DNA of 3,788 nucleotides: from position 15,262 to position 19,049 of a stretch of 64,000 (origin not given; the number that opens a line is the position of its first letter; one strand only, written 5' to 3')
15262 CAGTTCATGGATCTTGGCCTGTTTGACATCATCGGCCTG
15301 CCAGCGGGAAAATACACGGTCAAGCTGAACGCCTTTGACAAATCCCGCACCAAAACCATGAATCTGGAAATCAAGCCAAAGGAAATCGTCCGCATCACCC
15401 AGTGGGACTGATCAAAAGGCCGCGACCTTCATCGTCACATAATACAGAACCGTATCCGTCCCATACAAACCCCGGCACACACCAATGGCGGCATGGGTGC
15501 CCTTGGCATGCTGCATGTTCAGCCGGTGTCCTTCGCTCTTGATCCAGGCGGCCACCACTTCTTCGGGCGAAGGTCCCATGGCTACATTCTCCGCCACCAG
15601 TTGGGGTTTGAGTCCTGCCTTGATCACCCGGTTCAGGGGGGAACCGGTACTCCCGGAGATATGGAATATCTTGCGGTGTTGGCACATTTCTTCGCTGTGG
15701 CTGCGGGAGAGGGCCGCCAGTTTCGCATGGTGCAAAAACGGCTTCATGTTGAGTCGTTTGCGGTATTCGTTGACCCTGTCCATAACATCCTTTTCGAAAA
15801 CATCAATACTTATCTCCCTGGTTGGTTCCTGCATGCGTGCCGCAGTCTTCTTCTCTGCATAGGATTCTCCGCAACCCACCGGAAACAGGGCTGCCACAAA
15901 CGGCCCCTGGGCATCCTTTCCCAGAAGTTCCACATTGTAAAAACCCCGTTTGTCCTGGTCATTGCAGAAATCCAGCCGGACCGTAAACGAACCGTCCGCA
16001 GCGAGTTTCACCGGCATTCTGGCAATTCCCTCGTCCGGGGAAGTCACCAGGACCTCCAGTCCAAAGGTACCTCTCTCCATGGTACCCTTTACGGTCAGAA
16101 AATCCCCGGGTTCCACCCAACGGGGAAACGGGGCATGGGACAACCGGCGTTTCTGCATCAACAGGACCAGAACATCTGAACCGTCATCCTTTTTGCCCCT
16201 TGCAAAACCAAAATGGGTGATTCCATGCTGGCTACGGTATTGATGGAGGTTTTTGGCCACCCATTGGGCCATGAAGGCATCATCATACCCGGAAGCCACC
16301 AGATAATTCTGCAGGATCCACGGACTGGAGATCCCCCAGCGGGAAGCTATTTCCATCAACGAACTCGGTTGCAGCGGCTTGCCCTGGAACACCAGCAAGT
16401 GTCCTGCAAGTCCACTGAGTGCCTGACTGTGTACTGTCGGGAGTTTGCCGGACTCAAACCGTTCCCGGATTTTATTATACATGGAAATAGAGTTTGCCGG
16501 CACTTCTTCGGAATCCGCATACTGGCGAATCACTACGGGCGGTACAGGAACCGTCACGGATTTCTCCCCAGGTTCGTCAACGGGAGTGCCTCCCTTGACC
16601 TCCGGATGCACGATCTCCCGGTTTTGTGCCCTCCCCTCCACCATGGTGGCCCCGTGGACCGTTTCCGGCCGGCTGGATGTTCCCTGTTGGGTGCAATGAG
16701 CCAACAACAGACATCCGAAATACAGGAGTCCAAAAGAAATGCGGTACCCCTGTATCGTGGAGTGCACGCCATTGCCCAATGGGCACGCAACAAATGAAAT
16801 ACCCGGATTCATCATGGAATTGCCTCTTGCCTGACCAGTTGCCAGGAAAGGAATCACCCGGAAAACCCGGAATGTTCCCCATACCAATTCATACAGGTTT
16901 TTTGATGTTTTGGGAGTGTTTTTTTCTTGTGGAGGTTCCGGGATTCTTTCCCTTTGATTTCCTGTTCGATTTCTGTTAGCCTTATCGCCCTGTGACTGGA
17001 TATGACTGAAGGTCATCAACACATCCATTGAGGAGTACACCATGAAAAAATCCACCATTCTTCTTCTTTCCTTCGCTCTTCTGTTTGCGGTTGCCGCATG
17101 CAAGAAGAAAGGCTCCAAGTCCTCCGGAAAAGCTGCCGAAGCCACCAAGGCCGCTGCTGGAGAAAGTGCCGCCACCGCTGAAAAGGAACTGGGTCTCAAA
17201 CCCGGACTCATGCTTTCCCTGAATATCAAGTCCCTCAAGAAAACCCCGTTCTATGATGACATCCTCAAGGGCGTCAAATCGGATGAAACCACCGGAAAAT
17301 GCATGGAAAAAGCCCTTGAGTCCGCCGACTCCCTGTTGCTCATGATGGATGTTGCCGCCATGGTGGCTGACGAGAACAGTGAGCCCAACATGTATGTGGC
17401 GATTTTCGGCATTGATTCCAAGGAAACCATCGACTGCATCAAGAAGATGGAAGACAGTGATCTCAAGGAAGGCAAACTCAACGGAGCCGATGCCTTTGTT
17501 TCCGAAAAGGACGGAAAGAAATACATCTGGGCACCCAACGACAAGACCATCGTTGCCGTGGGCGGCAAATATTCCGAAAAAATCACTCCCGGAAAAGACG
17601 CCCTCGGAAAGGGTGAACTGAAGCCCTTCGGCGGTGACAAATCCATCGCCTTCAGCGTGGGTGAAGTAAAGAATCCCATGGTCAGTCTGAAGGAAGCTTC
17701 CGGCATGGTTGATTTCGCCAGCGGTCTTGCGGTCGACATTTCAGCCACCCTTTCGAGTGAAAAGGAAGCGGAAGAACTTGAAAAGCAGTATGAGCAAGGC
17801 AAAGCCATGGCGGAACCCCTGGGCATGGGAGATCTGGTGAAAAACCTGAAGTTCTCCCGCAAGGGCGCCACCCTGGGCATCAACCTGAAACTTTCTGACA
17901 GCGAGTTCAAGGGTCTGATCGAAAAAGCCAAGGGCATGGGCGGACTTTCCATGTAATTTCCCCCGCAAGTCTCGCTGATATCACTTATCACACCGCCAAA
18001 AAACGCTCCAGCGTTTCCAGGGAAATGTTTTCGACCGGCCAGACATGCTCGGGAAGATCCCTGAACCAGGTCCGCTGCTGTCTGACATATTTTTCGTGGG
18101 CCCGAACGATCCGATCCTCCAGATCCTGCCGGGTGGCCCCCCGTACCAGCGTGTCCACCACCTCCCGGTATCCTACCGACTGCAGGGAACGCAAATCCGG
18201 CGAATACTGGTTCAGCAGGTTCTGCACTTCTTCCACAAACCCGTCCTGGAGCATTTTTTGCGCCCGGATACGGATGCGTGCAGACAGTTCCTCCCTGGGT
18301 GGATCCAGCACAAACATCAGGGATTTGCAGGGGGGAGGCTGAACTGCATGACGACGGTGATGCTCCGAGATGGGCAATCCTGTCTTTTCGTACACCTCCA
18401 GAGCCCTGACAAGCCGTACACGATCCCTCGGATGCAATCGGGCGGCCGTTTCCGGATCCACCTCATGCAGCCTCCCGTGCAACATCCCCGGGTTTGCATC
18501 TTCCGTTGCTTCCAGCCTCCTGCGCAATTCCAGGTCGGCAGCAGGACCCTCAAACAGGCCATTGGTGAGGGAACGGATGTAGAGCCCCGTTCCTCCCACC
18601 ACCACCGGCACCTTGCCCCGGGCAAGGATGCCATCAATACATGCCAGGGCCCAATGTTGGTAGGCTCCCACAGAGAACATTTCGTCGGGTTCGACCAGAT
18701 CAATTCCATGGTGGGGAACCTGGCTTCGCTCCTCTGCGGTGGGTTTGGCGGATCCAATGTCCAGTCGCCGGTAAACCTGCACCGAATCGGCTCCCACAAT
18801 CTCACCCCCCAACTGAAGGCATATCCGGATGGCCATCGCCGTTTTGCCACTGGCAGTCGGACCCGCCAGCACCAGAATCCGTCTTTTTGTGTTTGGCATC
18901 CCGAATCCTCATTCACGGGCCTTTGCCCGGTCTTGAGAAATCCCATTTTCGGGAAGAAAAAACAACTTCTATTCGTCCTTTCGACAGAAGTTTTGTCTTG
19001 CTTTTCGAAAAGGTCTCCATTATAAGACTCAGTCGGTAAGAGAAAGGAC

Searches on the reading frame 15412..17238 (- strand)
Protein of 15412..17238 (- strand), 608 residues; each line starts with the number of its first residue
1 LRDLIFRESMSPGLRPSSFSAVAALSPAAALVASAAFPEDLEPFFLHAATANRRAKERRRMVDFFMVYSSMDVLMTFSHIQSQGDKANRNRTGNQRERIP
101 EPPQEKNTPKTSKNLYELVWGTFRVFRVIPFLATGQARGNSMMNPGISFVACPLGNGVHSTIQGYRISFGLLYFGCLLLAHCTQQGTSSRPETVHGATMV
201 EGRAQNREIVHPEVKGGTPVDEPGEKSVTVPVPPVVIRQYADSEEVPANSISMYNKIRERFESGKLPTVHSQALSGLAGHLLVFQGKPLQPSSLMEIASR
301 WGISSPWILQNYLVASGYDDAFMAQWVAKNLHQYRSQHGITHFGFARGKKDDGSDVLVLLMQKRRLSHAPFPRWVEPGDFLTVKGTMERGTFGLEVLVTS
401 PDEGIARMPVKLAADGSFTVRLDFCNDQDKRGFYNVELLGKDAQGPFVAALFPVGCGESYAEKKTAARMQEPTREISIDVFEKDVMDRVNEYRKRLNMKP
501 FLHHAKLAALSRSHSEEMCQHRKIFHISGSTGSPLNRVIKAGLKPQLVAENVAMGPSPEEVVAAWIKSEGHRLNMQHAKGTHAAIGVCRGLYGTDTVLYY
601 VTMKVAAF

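Call 31: search_protein_families(library=pfam, proteins=[window:15412-17238:-], max_evalue=0.001)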
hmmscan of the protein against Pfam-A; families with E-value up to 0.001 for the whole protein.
window:15412-17238:- (608 aa): 1 family
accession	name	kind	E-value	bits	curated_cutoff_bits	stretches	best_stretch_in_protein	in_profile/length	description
PF00188.32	CAP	-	4.5e-13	50.5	21.1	1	487-600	2-112/117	Cysteine-rich secretory protein family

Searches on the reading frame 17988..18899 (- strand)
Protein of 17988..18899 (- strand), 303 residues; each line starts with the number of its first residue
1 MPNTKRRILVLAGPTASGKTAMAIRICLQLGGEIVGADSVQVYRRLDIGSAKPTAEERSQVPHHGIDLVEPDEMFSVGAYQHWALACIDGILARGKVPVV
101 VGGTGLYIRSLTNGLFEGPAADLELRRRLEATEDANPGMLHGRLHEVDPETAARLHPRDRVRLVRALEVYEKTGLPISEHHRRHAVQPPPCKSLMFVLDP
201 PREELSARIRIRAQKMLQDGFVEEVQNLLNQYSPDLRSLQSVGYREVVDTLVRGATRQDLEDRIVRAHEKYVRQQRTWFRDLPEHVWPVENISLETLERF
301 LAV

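Call 65: search_protein_families(library=pfam, proteins=[window:17988-18899:-], max_evalue=0.0001)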
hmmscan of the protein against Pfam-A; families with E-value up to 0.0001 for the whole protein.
window:17988-18899:- (303 aa): 2 families
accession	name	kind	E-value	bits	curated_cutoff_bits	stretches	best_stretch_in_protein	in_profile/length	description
PF01715.23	IPPT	-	6.4e-80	268.8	23.6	1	41-280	1-241/243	IPP transferase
PF01745.22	IPT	-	2.6e-08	34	20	1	8-57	3-52/233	Isopentenyl transferase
